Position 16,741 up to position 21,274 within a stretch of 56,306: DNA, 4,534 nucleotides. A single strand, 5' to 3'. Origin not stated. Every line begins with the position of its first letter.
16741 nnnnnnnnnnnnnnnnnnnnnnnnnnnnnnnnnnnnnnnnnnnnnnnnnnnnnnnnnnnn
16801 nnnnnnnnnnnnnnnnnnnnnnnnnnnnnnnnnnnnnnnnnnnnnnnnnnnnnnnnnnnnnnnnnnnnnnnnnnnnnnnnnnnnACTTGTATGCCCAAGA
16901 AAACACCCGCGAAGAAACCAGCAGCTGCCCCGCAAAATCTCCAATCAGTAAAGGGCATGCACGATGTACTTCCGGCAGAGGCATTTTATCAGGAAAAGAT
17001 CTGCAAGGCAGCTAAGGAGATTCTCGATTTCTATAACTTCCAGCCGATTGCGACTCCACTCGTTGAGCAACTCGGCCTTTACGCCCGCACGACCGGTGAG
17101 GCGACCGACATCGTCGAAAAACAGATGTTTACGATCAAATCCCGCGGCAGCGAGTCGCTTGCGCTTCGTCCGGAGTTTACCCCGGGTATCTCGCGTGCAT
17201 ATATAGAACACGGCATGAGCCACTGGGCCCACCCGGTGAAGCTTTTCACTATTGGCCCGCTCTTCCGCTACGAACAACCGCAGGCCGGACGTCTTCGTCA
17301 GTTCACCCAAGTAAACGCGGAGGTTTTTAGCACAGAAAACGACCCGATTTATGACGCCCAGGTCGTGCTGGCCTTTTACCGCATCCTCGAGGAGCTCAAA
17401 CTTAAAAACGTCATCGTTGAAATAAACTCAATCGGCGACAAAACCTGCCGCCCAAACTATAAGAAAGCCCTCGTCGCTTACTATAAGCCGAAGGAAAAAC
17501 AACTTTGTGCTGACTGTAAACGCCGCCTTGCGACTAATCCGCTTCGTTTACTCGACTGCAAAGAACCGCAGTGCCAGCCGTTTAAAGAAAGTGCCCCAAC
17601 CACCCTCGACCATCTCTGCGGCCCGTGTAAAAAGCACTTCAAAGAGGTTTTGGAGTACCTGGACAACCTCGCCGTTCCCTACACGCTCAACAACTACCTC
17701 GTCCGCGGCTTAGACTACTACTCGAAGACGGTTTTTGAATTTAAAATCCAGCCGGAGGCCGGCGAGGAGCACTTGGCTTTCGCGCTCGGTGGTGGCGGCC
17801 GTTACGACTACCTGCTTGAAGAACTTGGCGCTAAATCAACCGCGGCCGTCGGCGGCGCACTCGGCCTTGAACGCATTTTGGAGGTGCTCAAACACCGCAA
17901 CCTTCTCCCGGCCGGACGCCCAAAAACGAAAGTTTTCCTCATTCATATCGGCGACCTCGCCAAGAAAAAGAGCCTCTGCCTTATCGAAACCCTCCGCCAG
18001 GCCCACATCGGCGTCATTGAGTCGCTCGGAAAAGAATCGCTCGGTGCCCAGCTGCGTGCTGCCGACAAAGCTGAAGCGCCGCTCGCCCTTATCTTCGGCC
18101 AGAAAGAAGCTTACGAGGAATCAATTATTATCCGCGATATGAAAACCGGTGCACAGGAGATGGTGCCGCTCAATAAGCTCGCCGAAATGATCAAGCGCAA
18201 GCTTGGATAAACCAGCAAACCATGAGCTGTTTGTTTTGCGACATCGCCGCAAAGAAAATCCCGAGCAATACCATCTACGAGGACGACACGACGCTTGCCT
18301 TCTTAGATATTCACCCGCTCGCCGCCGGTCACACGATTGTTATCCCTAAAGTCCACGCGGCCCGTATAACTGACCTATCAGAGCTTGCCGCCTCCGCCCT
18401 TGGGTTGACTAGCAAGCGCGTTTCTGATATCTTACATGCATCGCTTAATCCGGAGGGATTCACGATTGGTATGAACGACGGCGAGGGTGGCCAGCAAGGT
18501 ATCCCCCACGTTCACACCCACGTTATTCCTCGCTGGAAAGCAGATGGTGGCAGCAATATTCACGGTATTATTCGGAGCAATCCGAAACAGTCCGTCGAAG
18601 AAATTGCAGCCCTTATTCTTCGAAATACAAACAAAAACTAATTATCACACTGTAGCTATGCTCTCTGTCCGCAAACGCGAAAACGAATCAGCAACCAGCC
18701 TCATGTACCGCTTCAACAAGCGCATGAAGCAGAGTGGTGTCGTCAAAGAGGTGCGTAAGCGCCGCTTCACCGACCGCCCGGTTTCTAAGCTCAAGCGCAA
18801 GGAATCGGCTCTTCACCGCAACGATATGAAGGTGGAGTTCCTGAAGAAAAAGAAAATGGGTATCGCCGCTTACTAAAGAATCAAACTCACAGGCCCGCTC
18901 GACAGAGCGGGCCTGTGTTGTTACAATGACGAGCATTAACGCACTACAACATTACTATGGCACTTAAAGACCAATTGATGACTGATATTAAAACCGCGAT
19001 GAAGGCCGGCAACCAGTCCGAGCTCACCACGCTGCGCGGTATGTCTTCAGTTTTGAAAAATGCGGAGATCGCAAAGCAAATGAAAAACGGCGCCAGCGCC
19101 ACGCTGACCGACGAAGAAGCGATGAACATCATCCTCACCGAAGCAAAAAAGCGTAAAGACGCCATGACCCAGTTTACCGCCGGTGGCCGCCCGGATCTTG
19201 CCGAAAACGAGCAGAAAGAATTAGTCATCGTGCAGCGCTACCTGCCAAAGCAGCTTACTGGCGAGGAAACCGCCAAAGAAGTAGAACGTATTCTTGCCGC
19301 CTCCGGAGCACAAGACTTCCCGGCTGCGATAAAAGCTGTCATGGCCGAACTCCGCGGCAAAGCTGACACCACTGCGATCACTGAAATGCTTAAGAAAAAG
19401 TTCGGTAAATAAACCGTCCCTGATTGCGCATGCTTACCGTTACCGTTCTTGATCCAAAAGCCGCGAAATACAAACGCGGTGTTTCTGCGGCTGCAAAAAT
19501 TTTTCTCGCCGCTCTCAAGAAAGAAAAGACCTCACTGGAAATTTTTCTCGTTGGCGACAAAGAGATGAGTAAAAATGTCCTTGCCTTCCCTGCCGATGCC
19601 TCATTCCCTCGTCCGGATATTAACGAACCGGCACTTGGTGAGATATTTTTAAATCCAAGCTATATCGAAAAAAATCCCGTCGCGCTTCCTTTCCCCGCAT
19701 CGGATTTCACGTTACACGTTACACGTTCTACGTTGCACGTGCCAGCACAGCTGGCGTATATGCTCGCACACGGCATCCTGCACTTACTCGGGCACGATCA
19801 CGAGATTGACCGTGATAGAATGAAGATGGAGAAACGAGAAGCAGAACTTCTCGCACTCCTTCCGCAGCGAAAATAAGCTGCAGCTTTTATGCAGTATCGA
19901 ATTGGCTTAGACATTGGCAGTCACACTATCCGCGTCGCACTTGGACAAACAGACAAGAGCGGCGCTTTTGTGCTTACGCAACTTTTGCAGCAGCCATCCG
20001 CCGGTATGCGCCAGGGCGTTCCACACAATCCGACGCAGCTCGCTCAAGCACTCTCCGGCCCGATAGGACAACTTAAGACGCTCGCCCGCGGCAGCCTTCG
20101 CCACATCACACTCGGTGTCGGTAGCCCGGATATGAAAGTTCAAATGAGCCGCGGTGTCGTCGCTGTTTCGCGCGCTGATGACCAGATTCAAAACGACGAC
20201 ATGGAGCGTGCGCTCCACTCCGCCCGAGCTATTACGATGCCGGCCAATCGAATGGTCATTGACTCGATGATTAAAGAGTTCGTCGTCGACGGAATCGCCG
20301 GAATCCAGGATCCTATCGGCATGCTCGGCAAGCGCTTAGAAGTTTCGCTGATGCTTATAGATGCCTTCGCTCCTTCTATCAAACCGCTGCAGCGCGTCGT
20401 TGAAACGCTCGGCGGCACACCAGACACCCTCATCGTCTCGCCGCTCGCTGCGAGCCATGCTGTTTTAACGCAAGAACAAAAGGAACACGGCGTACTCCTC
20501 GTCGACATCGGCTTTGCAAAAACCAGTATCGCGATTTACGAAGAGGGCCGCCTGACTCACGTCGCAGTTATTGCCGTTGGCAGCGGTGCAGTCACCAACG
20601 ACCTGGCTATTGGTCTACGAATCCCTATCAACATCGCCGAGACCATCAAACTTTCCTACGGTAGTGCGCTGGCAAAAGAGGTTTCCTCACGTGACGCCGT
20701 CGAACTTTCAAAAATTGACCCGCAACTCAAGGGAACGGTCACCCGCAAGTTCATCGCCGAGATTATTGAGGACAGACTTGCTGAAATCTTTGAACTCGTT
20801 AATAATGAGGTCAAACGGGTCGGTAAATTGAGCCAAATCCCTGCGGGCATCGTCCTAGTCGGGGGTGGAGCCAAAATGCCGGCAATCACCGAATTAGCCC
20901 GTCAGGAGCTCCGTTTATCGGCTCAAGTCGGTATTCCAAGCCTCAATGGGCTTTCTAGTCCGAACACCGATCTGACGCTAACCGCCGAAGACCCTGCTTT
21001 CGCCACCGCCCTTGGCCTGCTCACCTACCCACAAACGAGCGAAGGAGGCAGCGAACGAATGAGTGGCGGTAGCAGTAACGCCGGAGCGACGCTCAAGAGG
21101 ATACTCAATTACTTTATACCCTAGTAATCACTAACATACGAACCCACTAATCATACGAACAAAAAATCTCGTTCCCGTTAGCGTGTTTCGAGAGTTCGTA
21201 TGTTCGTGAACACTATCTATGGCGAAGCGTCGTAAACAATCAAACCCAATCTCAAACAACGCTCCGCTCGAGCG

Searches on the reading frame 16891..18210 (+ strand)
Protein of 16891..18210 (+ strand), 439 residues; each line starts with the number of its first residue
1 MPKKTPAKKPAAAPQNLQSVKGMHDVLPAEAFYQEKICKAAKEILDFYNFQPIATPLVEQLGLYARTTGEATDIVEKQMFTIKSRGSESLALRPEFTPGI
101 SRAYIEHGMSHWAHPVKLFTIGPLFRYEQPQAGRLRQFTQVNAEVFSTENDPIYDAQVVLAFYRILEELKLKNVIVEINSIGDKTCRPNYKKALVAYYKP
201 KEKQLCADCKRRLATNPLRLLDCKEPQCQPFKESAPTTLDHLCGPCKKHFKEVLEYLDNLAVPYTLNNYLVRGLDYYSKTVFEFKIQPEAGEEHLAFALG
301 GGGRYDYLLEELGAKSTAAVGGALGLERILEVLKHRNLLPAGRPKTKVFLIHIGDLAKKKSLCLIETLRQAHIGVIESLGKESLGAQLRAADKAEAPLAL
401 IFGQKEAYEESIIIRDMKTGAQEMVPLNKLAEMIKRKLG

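Call 23: search_protein_families(library=pfam, proteins=[window:16891-18210:+])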
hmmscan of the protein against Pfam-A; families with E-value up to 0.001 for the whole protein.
window:16891-18210:+ (439 aa): 5 families
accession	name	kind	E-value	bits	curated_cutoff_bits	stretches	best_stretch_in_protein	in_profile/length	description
PF13393.11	tRNA-synt_His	-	1.1e-32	114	25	1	22-329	1-308/308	Histidyl-tRNA synthetase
PF00587.30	tRNA-synt_2b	-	6.7e-16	59.3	29.3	1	80-332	1-174/179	tRNA synthetase class II core domain (G, H, P, S and T)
PF03129.25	HGTP_anticodon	-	2.1e-12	47.4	21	1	347-436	1-93/94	Anticodon binding domain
PF00152.25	tRNA-synt_2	-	5.6e-05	22.8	25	1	34-207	25-182/308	tRNA synthetases class II (D, K and N)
PF01409.25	tRNA-synt_2d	-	0.00036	20.5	19.8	1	77-146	65-133/246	tRNA synthetases class II core domain (F)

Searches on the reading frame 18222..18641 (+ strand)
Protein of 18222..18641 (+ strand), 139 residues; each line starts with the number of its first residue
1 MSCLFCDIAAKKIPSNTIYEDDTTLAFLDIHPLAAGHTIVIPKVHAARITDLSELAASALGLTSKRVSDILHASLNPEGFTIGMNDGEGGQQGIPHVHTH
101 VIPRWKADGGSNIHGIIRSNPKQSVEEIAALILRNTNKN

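Call 23: search_protein_families(library=pfam, proteins=[window:18222-18641:+])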
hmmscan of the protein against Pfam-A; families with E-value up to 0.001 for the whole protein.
window:18222-18641:+ (139 aa): 2 families
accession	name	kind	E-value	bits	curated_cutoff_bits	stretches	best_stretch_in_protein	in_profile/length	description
PF01230.28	HIT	-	4.4e-21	75.8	21.5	1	11-105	2-96/98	HIT domain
PF11969.13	DcpS_C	-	1.6e-13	51.6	24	1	2-103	1-101/114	Scavenger mRNA decapping enzyme C-term binding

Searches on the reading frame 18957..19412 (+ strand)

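Call 23: search_protein_families(library=pfam, proteins=[window:18957-19412:+])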
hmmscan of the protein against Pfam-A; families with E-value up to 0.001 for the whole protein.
window:18957-19412:+ (151 aa): 1 family
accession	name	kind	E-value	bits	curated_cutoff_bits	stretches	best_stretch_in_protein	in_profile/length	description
PF09424.15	YqeY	-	1.2e-33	116.7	27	1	4-148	1-142/143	Yqey-like protein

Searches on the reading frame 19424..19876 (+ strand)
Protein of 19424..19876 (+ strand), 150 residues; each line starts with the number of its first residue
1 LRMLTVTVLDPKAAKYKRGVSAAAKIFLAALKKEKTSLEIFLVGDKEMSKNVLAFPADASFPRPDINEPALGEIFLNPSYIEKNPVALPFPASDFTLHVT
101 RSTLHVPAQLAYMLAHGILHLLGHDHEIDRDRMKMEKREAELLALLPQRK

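Call 23: search_protein_families(library=pfam, proteins=[window:19424-19876:+])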
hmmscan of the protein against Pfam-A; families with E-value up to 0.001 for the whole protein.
window:19424-19876:+ (150 aa): 1 family
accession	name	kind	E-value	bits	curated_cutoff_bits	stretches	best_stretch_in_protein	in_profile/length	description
PF02130.23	YbeY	-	3.4e-13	50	25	1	46-144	50-127/129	Endoribonuclease YbeY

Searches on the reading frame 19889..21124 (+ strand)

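Call 24: search_protein_families(library=pfam, proteins=[window:19889-21124:+])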
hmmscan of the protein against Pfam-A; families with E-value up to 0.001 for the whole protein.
window:19889-21124:+ (411 aa): 4 families
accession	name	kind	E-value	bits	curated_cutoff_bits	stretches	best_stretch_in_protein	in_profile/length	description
PF14450.12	FtsA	-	1.7e-31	109.6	31.8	1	204-376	2-127/127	Cell division protein FtsA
PF02491.25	SHS2_FTSA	-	2e-20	73.3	25.4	1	82-157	4-78/79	SHS2 domain inserted in FTSA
PF06723.19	MreB_Mbl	-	1.1e-07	31.5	27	1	169-348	114-304/327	MreB/Mbl protein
PF11104.14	PilM_2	-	2.5e-07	30.4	27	0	320-377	277-335/340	Type IV pilus assembly protein PilM;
